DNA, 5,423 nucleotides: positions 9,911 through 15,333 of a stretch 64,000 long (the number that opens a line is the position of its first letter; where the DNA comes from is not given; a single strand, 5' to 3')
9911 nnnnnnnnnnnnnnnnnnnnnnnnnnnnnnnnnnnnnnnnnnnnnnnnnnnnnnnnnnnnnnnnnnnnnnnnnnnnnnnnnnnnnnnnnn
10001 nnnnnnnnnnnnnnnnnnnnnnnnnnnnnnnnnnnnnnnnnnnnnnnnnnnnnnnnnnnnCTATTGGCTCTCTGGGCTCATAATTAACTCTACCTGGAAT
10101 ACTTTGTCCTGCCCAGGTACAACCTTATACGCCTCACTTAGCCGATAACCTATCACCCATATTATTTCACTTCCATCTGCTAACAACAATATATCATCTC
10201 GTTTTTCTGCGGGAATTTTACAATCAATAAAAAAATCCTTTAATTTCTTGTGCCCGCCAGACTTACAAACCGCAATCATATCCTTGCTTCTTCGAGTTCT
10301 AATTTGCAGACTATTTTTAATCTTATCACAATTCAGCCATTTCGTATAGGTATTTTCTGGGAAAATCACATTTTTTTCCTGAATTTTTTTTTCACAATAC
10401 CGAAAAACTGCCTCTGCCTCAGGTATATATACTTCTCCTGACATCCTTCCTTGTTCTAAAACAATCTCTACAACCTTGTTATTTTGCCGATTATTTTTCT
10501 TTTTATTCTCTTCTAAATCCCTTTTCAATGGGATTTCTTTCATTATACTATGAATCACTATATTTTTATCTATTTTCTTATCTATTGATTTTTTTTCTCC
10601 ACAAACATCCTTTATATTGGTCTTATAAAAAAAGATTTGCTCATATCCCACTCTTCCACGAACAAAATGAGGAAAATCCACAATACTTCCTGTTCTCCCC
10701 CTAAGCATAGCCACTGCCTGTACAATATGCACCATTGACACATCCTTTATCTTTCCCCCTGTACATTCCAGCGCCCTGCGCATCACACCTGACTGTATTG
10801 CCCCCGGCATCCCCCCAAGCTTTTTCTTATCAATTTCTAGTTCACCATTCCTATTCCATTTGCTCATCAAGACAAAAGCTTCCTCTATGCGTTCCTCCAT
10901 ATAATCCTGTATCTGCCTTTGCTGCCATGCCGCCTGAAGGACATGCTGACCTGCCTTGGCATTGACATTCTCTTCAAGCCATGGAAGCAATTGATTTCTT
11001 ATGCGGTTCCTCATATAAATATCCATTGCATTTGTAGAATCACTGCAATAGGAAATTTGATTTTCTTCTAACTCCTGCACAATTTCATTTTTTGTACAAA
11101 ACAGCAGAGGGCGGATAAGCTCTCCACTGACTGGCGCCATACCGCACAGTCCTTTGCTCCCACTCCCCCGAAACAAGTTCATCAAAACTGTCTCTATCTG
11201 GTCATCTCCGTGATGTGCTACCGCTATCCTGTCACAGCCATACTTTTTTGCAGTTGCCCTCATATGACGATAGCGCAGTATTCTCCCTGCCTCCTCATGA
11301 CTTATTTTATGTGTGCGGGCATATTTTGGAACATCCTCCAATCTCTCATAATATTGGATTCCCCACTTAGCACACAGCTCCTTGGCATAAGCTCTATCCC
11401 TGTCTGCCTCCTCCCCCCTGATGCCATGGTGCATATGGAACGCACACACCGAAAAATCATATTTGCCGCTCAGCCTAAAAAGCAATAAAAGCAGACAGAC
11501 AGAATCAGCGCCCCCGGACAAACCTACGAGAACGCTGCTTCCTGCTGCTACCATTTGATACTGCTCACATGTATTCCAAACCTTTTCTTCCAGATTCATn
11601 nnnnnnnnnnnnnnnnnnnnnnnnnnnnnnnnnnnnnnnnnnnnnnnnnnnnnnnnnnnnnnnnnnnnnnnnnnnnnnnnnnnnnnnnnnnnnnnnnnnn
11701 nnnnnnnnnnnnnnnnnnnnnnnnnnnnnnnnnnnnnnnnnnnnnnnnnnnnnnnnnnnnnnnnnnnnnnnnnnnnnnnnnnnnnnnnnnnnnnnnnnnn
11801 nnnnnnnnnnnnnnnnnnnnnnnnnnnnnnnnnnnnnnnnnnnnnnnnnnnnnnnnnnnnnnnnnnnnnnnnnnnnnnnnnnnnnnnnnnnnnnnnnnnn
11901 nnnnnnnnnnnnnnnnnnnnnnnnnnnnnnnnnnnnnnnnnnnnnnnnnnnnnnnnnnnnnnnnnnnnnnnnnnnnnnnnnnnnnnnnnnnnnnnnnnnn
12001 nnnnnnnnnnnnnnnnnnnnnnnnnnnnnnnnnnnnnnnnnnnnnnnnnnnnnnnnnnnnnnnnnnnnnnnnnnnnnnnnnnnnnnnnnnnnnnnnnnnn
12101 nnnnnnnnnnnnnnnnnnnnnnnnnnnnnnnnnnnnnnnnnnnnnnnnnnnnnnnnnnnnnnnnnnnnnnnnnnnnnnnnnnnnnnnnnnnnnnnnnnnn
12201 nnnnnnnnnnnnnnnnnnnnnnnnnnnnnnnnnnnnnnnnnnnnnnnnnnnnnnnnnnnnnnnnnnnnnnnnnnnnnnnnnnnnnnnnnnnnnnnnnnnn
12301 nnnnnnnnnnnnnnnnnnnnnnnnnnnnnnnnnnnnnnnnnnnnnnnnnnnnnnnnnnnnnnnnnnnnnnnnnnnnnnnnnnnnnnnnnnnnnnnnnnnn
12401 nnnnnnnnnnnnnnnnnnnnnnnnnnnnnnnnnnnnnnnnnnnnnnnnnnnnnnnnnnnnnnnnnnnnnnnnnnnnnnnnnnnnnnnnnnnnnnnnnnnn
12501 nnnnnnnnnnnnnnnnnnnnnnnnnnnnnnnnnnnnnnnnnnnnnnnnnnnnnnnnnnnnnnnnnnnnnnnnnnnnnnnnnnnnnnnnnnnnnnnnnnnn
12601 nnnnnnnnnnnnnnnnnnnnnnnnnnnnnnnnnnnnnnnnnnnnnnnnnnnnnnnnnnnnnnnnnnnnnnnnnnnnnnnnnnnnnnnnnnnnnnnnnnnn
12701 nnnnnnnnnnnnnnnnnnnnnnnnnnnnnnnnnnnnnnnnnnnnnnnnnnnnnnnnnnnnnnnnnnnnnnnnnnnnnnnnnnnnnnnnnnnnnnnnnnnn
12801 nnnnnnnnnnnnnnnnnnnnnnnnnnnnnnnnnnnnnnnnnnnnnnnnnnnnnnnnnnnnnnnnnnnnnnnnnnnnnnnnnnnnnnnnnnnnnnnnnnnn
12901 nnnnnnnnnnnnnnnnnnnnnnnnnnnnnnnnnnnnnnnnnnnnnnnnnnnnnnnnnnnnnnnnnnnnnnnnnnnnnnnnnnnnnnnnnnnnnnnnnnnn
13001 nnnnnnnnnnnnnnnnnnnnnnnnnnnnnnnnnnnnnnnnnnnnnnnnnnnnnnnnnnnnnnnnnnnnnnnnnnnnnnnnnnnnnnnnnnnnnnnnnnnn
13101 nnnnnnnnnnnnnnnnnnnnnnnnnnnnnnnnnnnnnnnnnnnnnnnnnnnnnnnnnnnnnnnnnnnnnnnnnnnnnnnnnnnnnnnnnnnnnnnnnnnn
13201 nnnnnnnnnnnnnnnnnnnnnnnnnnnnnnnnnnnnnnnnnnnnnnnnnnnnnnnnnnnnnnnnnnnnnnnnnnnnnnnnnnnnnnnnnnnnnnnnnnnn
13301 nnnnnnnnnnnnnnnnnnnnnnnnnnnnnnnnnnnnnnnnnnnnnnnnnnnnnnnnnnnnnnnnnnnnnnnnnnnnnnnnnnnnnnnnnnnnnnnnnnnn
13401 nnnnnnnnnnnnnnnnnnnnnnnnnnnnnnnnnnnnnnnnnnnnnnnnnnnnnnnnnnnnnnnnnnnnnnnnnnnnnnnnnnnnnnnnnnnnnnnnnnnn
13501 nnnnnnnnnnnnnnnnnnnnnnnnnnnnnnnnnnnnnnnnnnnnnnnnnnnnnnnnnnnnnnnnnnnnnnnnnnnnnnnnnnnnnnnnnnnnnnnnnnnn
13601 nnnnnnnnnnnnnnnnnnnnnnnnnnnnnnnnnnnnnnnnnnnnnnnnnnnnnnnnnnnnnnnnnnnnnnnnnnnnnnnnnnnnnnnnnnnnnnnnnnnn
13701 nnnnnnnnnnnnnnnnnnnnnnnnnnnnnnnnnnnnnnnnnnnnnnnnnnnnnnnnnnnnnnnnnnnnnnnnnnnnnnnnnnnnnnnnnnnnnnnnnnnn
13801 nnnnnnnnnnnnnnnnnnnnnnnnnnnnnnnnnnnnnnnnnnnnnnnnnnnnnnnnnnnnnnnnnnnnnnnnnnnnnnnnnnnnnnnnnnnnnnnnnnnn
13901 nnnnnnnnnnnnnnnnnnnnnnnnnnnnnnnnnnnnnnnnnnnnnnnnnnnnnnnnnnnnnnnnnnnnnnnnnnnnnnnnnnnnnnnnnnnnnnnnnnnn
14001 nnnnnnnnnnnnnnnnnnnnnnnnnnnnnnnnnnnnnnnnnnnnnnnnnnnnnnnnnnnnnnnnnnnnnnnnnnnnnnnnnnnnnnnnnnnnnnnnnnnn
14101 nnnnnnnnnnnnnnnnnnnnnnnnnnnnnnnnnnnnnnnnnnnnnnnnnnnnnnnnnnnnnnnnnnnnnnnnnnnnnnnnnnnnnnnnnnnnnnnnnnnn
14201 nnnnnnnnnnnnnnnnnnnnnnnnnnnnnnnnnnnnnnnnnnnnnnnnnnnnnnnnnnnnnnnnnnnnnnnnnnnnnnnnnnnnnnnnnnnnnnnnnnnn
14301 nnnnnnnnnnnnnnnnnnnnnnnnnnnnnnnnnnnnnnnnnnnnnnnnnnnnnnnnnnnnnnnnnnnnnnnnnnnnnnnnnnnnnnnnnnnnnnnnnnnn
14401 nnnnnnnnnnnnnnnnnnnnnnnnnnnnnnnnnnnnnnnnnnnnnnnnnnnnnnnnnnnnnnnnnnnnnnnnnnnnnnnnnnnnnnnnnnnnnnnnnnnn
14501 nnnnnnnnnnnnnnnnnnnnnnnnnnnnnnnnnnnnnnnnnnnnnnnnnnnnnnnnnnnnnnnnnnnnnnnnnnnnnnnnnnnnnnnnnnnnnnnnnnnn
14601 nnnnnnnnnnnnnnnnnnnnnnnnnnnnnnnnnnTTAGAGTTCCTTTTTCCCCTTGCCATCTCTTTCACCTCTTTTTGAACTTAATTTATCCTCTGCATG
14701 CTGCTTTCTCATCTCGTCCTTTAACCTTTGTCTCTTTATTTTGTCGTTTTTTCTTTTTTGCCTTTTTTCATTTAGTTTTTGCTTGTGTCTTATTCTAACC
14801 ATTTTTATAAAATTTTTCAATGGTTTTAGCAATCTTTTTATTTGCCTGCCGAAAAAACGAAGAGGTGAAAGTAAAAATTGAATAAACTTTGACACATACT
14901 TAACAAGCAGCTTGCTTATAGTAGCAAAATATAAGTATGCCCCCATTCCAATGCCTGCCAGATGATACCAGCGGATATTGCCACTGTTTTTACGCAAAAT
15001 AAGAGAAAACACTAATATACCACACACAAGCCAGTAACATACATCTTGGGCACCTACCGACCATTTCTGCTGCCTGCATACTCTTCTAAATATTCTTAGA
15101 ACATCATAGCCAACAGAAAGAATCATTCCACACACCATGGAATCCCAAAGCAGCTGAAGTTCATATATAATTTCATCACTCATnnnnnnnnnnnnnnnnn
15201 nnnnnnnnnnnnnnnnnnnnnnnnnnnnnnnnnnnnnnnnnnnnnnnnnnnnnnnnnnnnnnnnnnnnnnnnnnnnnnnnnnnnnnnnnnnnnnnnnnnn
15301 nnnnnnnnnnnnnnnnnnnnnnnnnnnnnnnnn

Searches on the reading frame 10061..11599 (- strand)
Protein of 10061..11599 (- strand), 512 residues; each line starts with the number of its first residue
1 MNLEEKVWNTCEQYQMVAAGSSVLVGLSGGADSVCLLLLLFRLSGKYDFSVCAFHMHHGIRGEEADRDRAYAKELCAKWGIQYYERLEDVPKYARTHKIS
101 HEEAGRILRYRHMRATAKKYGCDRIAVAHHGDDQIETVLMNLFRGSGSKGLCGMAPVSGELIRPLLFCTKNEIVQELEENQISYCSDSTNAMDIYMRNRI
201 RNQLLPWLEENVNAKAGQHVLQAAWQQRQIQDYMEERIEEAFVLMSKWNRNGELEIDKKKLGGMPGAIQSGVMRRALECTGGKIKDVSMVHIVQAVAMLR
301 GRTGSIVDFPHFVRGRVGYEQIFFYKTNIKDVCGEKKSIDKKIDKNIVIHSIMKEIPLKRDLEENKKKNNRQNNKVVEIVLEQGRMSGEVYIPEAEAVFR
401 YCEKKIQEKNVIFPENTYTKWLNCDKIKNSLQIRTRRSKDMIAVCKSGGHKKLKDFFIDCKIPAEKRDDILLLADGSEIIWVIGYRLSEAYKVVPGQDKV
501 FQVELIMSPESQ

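Call 30: search_protein_families(library=pfam, proteins=[window:10061-11599:-], max_evalue=0.001)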
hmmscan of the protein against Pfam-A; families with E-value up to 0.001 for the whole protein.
window:10061-11599:- (512 aa): 2 families
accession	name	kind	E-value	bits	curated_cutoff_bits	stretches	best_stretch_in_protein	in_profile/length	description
PF01171.26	ATP_bind_3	-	1.1e-51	175.6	27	1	23-203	2-182/182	PP-loop family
PF11734.13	TilS_C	-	2.6e-15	56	22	1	431-499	1-69/74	TilS substrate C-terminal domain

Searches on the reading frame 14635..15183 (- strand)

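Call 30: search_protein_families(library=pfam, proteins=[window:14635-15183:-], max_evalue=0.001)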
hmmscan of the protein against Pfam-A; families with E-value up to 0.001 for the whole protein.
window:14635-15183:- (182 aa): 1 family
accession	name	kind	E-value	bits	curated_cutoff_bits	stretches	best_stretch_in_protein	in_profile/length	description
PF09578.15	Spore_YabQ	-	1e-25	90.1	27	1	15-90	4-79/79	Spore cortex protein YabQ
